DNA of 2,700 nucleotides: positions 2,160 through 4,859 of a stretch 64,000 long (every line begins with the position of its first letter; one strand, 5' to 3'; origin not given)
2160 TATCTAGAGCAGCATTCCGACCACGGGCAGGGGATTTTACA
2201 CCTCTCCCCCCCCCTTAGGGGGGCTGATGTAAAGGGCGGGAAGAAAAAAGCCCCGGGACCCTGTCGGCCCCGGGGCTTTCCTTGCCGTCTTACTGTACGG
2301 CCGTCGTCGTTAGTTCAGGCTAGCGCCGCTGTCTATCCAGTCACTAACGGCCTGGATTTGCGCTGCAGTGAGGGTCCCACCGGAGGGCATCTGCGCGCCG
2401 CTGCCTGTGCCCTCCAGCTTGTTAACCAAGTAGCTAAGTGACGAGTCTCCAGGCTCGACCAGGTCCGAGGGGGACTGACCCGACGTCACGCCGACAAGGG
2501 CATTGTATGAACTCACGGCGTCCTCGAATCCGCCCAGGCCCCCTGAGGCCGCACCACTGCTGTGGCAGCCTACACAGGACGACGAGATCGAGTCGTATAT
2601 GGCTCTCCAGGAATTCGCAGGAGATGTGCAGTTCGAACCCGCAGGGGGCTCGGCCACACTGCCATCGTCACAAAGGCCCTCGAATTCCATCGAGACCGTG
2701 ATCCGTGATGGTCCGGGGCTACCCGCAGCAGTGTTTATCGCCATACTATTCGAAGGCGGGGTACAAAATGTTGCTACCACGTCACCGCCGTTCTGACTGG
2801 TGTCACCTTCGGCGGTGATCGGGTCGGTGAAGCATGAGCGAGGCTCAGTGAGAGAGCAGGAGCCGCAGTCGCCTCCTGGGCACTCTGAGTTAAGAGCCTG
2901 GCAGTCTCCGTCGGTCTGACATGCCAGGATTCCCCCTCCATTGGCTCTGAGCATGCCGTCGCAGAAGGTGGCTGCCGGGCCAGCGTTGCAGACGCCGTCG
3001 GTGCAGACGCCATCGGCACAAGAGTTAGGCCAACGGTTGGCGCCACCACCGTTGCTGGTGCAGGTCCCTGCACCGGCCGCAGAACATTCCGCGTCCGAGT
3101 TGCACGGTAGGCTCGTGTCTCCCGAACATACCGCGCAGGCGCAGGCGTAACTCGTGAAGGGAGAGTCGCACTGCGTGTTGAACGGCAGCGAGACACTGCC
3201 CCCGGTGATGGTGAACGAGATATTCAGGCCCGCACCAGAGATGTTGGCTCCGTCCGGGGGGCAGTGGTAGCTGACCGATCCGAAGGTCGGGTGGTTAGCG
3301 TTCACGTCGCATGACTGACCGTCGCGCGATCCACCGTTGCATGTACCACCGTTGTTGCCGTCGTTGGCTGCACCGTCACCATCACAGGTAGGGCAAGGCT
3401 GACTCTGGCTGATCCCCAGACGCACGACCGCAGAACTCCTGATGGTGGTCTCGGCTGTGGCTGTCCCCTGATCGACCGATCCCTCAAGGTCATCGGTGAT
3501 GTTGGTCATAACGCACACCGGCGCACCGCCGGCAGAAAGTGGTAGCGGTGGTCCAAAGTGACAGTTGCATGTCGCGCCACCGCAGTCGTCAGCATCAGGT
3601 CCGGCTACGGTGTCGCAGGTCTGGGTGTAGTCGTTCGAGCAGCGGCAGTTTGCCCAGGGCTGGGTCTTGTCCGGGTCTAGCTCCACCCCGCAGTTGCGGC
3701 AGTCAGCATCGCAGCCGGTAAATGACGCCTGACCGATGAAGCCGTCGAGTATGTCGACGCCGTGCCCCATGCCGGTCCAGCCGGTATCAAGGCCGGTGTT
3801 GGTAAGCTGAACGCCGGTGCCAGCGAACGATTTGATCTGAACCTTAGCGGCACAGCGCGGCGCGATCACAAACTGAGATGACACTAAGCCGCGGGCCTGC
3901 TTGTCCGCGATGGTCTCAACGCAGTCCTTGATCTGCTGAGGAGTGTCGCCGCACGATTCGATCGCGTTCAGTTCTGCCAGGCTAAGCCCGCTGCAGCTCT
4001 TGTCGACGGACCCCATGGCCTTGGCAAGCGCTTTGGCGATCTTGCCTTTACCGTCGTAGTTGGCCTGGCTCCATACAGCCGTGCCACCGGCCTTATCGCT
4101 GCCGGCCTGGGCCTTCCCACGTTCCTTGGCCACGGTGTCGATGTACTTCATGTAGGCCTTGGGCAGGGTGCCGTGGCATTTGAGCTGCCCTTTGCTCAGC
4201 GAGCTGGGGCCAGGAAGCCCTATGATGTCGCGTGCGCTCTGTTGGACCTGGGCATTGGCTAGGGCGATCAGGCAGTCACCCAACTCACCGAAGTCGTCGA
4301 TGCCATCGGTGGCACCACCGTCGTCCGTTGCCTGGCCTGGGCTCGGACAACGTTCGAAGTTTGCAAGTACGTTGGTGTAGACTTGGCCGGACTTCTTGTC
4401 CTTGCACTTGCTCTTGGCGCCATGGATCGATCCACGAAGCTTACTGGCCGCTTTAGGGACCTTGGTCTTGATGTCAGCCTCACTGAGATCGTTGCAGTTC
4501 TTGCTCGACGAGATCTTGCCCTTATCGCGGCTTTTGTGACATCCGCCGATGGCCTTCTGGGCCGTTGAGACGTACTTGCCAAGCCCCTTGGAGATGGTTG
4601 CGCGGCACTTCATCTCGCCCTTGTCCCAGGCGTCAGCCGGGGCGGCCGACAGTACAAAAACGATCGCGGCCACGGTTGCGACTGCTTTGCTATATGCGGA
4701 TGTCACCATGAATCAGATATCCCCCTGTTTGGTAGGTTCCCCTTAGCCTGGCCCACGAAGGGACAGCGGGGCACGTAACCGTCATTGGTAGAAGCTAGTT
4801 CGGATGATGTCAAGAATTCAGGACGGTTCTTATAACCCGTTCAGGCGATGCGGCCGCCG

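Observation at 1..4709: Tandem paralogous ~800-aa secreted, hyper-Cys-rich proteins; gene B ends in a PSCyt1-like CxxCH domain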

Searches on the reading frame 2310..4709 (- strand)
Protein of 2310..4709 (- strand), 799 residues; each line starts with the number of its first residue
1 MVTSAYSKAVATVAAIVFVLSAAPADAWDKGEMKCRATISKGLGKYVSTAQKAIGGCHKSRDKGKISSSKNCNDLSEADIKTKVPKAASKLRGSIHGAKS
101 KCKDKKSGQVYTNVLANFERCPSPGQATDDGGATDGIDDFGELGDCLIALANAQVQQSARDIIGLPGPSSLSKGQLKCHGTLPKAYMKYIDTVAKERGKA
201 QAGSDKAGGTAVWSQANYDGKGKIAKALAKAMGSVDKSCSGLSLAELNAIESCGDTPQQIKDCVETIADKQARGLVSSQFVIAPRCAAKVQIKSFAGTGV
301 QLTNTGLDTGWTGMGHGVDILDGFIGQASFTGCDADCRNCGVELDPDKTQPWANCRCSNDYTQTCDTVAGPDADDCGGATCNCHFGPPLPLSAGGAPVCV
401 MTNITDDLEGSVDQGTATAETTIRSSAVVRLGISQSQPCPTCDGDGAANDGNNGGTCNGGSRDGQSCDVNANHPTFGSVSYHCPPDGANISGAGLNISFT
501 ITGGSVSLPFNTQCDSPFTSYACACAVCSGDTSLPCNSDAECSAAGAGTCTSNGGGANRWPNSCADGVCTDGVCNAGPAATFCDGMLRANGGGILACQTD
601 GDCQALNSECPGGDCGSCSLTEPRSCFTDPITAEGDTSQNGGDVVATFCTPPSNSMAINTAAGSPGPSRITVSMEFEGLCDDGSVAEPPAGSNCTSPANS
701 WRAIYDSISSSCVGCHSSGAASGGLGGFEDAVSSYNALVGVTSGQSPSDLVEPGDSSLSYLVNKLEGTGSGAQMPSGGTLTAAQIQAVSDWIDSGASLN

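Call 4: search_protein_families(library=pfam, proteins=[window:2310-4709:-], max_evalue=1)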
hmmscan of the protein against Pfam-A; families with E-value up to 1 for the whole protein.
window:2310-4709:- (799 aa): 2 families
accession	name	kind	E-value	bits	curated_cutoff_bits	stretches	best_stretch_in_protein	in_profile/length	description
PF13442.11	Cytochrome_CBB3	-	0.00029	21.5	27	1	702-792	7-68/68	Cytochrome C oxidase, cbb3-type, subunit III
PF00034.26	Cytochrom_C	-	0.0012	20.6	21.3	1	711-794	11-88/90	Cytochrome c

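Call 5: search_protein_families(library=ncbifam, proteins=[window:2310-4709:-], max_evalue=1)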
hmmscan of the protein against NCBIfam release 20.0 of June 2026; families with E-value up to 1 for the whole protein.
window:2310-4709:- (799 aa): 0 families

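Call 8: find_homologous_proteins(query=window:2313-4709:-, max_evalue=0.001)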
Query window:2313-4709:- (799 aa): 102 proteins with E <= 0.001 among 8000 candidates.
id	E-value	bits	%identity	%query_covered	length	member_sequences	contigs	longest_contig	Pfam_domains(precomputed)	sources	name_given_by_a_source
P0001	0.0e+0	1779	100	98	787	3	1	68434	-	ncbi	ncbi:MAG: hypothetical protein VB852_00435 [Deltaproteobacteria bacterium]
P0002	0.0e+0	1222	69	98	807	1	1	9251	-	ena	-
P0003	0.0e+0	1221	69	100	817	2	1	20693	-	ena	-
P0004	2.3e-292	990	64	87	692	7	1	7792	-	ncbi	-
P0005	5.7e-288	976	63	87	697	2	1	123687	-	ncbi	-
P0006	1.4e-225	770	54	86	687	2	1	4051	-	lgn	-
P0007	1.1e-220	753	53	87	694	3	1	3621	-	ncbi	ncbi:MAG: hypothetical protein VCA74_08870 [Deltaproteobacteria bacterium]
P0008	2.7e-213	729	39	85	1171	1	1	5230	-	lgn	-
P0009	2.4e-212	726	49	85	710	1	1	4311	-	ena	-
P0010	6.8e-203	695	53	84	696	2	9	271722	-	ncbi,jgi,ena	-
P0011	1.8e-201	690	52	85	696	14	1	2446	-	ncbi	-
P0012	1.8e-199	683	52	84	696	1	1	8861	-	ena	-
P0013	4.8e-197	675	51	87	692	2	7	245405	-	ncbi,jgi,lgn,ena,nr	ncbi:MAG: hypothetical protein H8E45_10190 [Proteobacteria bacterium]|nr:hypothetical protein [Pseud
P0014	1.3e-196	674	52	83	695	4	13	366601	-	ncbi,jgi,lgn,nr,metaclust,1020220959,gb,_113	ncbi:MAG TPA: hypothetical protein EYG16_01975 [Deltaproteobacteria bacterium]|nr:hypothetical prote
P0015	3.3e-190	653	50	87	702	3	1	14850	-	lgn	-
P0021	3.4e-142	494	42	50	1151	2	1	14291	-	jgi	-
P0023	1.0e-139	486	41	84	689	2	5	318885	-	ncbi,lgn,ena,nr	ncbi:MAG: hypothetical protein H8E45_01265 [Proteobacteria bacterium]|nr:hypothetical protein [Pseud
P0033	1.1e-133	466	41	85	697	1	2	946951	-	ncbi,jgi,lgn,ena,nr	ncbi:MAG TPA: hypothetical protein VEC57_19185 [Candidatus Limnocylindrales bacterium]|nr:hypothetic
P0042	3.3e-122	428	40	87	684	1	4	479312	-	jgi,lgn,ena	jgi:hypothetical protein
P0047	5.7e-120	420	45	49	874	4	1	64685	-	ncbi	-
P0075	2.6e-97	345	41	50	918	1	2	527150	-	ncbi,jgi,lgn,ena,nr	ncbi:MAG TPA: hypothetical protein VEC57_08325 [Candidatus Limnocylindrales bacterium]|nr:hypothetic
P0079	2.7e-91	325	40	54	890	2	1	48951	-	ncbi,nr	ncbi:MAG TPA: hypothetical protein VEL28_13385 [Candidatus Binatia bacterium]|nr:hypothetical protei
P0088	3.6e-50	189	36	48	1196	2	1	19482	-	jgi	jgi:hypothetical protein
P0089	4.6e-44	169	34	44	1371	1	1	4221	-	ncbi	-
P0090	1.4e-42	164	36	41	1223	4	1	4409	-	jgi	jgi:hypothetical protein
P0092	6.6e-26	109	35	35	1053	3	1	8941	-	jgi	jgi:hypothetical protein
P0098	2.9e-21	94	32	49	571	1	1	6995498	-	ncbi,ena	-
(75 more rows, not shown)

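Call 12: find_encoding_contigs(protein=P0001, flank=10000, max_places=3)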
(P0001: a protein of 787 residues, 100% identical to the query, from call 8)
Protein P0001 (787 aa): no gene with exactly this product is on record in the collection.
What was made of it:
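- Tried and rejected: The P0001 contig look-up was not on record (call 12).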

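Call 13: find_encoding_contigs(protein=P0010, flank=10000, max_places=3)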
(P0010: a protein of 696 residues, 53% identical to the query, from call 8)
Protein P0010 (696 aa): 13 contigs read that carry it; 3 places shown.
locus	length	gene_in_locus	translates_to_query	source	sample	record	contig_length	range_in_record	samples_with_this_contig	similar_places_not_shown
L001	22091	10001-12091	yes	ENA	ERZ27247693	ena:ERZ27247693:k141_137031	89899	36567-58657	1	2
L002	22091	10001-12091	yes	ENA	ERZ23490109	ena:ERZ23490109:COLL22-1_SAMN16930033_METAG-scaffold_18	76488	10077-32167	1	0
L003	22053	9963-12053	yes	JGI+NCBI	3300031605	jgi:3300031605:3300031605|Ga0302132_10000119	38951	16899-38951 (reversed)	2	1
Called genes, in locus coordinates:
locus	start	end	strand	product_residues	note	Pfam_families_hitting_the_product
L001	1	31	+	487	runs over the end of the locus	PF00206:Lyase_1, PF14698:ASL_C2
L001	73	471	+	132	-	-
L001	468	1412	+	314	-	PF00698:Acyl_transf_1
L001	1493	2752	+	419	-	PF00278:Orn_DAP_Arg_deC, PF01168:Ala_racemase_N, PF02784:Orn_Arg_deC_N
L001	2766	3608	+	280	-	PF01678:DAP_epimerase, PF05544:Pro_racemase (faint), PF01678:DAP_epimerase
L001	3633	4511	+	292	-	PF00701:DHDPS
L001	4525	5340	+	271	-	PF01113:DapB_N, PF05173:DapB_C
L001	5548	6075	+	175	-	PF01288:HPPK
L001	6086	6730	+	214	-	PF00923:TAL_FSA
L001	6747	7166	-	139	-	-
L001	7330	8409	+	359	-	PF00989:PAS, PF13188:PAS_8, PF08448:PAS_4, PF13426:PAS_9, PF00512:HisKA (weak), PF00072:Response_reg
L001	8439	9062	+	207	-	PF01923:Cob_adeno_trans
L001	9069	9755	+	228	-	PF00753:Lactamase_B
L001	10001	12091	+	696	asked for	-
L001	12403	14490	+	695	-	-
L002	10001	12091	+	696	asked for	-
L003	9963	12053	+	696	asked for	-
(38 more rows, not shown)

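Call 14: find_encoding_contigs(protein=P0003, flank=10000, max_places=3)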
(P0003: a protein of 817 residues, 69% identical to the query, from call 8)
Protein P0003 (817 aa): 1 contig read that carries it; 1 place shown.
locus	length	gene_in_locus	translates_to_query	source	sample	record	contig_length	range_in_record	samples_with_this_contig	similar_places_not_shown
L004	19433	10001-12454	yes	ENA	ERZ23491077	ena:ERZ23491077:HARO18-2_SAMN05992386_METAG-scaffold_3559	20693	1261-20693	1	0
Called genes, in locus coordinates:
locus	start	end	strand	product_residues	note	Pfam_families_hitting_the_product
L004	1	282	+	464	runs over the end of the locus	PF00206:Lyase_1, PF14698:ASL_C2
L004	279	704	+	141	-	-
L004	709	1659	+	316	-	PF00698:Acyl_transf_1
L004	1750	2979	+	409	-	PF00278:Orn_DAP_Arg_deC, PF02784:Orn_Arg_deC_N, PF01168:Ala_racemase_N (faint)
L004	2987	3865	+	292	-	PF01678:DAP_epimerase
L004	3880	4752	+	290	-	PF00701:DHDPS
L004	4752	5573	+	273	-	PF01113:DapB_N, PF05173:DapB_C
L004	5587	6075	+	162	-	PF01288:HPPK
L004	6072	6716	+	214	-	PF00923:TAL_FSA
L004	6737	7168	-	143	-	-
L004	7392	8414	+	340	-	PF00989:PAS, PF08448:PAS_4 (faint), PF13426:PAS_9, PF00512:HisKA (weak), PF00072:Response_reg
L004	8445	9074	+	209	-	PF01923:Cob_adeno_trans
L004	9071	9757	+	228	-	PF00753:Lactamase_B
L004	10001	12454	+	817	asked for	-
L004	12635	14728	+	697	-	-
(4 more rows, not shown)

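Call 15: search_solved_structures(query=A1, max_evalue=1, show_alignments=2)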
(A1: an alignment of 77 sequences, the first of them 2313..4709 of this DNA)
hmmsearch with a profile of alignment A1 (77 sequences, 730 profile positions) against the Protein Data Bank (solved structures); distinct sequences matched with E-value up to 1: 1.
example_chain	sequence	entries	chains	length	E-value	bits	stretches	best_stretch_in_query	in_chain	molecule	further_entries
7cwj_A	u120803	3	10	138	0.15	13.3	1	350-419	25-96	Root induced effector protein Tsp1 | Root induced signalling protein | Trichoderma secreted protein Tsp1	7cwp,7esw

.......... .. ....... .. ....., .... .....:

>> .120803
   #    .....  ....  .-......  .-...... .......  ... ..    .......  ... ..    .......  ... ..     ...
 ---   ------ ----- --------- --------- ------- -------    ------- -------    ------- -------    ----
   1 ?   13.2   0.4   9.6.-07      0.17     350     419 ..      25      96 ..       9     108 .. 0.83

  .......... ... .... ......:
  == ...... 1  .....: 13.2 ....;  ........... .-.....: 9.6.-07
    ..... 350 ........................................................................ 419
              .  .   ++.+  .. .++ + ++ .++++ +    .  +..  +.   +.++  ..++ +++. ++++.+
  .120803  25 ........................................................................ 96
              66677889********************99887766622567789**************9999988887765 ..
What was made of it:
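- Tried and rejected: A PDB sequence search with the family profile gave only a chance hit at E 0.15 (call 15).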

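Call 22: search_protein_families(library=pfam, proteins=[P0008, P0021, P0047, P0075, P0079, P0088, P0089, P0090, P0092], max_evalue=0.01)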
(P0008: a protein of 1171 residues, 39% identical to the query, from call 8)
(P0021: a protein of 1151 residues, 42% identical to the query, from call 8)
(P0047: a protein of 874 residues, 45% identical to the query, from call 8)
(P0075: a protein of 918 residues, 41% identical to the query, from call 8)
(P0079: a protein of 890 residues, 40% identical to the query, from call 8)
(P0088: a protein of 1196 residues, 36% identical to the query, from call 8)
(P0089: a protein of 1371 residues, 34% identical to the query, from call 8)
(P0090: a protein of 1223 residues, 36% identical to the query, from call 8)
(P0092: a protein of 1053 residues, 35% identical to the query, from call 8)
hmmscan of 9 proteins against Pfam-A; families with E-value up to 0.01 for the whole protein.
P0008 (1171 aa): 0 families

P0021 (1151 aa): 0 families

P0047 (874 aa): 0 families

P0075 (918 aa): 0 families

P0079 (890 aa): 0 families

P0088 (1196 aa): 0 families

P0089 (1371 aa): 0 families

P0090 (1223 aa): 0 families

P0092 (1053 aa): 0 families

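Call 25: predict_structure(alignment_id=A1)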
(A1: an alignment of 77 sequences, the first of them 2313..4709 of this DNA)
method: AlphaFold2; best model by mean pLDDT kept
length: 799 residues; sequences in the alignment: 77
mean_pLDDT: 89.0   pTM: 0.83
mean pLDDT of the five models: 89.0, 88.9, 87.8, 87.6, 86.5
residues with pLDDT >= 90: 633; 70-90: 51; 50-70: 71; < 50: 44
segments of 3 or more residues with pLDDT < 50: 1-24, 716-726, 750-752, 797-799
pLDDT, mean of each block of 10 residues (from residue 1): 41 44 64 97 98 98 97 98 98 96 95 93 88 82 97 97 96 98 97 97 91 89 98 97 95 95 96 94 89 95 95 96 96 92 96 97 96 97 97 95 96 94 97 96 97 97 98 97 97 95 98 95 97 96 96 95 94 95 96 96 96 96 97 96 97 96 97 96 89 70 66 54 50 57 50 62 71 59 76 53
secondary structure, 60 per line:
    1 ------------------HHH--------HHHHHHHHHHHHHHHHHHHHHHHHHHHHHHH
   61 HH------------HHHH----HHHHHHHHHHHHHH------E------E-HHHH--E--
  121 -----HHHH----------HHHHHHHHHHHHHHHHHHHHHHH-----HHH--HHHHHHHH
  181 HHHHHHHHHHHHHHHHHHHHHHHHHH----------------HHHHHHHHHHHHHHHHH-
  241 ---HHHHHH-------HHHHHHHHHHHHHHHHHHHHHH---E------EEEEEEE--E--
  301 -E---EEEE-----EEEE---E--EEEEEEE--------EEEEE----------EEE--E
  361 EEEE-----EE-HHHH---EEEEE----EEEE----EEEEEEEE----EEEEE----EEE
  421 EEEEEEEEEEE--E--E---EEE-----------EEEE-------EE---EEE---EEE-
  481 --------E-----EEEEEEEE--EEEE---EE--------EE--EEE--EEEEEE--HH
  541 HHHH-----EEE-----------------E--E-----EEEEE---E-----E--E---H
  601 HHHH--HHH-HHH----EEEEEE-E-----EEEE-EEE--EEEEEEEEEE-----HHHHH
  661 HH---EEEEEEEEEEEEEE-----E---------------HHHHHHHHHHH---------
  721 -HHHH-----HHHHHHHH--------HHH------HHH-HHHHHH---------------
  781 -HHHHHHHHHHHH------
elements in order (helices of 4 or more, strands of 3 or more residues): H30-62 H75-78 H83-96 H112-115 H126-129 H140-162 H173-206 H223-239 H244-249 H257-278 E289-295 E306-309 E315-318 E325-331 E340-344 E355-357 E360-364 H373-376 E380-384 E389-392 E397-404 E409-413 E418-431 E441-443 E455-458 E471-473 E477-479 E495-502 E505-508 E526-528 E531-536 H539-544 E550-552 E579-583 H600-604 E618-623 E631-634 E636-638 E641-650 H656-662 E666-679 H701-711 H722-725 H731-738 H760-765 H782-793
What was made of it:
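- Residues 30-280 are helical and 287-680 are beta-rich (call 25). A high-confidence compact fold is predicted without cofactors (call 25).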

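Call 27: find_encoding_contigs(protein=P0098, flank=8000, max_places=2)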
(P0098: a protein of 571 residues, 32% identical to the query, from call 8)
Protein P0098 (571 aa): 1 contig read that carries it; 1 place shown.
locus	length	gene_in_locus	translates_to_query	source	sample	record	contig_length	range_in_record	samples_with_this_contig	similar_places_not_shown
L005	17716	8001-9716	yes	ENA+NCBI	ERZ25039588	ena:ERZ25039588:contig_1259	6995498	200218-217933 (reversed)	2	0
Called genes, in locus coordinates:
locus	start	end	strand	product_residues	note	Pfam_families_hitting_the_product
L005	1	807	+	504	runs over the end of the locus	PF03150:CCP_MauG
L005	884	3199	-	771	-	PF04389:Peptidase_M28, PF05343:Peptidase_M42 (faint), PF01546:Peptidase_M20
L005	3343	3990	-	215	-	-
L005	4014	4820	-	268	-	-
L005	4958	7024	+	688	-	PF09826:Beta_propel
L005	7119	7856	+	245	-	-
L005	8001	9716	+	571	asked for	-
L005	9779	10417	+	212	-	PF00484:Pro_CA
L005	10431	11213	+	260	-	-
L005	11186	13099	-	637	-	PF02633:Creatininase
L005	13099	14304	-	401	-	PF00925:GTP_cyclohydro2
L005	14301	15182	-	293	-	PF00034:Cytochrom_C, PF13442:Cytochrome_CBB3 (weak)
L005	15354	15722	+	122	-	-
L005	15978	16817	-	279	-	PF01553:Acyltransferase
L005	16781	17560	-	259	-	PF21926:FeeM, PF13444:Acetyltransf_5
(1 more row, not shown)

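Call 28: find_encoding_contigs(protein=P0033, flank=8000, max_places=2)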
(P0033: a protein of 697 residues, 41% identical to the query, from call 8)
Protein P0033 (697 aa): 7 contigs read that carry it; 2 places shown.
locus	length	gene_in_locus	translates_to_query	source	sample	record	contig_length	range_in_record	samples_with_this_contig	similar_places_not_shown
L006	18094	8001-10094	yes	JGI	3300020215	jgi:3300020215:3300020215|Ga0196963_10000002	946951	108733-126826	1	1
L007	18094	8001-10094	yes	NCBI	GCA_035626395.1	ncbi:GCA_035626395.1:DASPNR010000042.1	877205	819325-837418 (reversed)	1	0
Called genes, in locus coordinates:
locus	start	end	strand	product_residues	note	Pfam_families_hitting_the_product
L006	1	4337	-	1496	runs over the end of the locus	PF10282:Lactonase (faint), PF13948:DUF4215 (faint)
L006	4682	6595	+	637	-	PF03283:PAE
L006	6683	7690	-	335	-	PF00291:PALP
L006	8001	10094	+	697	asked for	-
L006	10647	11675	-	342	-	PF20706:GT4-conflict, PF00534:Glycos_transf_1, PF13692:Glyco_trans_1_4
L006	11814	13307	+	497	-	PF01943:Polysacc_synt, PF13440:Polysacc_synt_3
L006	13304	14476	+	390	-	PF00534:Glycos_transf_1 (weak), PF13692:Glyco_trans_1_4, PF13524:Glyco_trans_1_2 (weak)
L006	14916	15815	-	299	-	PF18979:DUF5715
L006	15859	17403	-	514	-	-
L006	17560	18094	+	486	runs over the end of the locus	PF04174:CP_ATPgrasp_1, PF14403:CP_ATPgrasp_2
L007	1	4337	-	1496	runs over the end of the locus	PF10282:Lactonase (faint), PF13948:DUF4215 (faint)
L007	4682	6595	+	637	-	PF03283:PAE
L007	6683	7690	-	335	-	PF00291:PALP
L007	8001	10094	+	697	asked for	-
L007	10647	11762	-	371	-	PF13439:Glyco_transf_4, PF20706:GT4-conflict, PF00534:Glycos_transf_1, PF13692:Glyco_trans_1_4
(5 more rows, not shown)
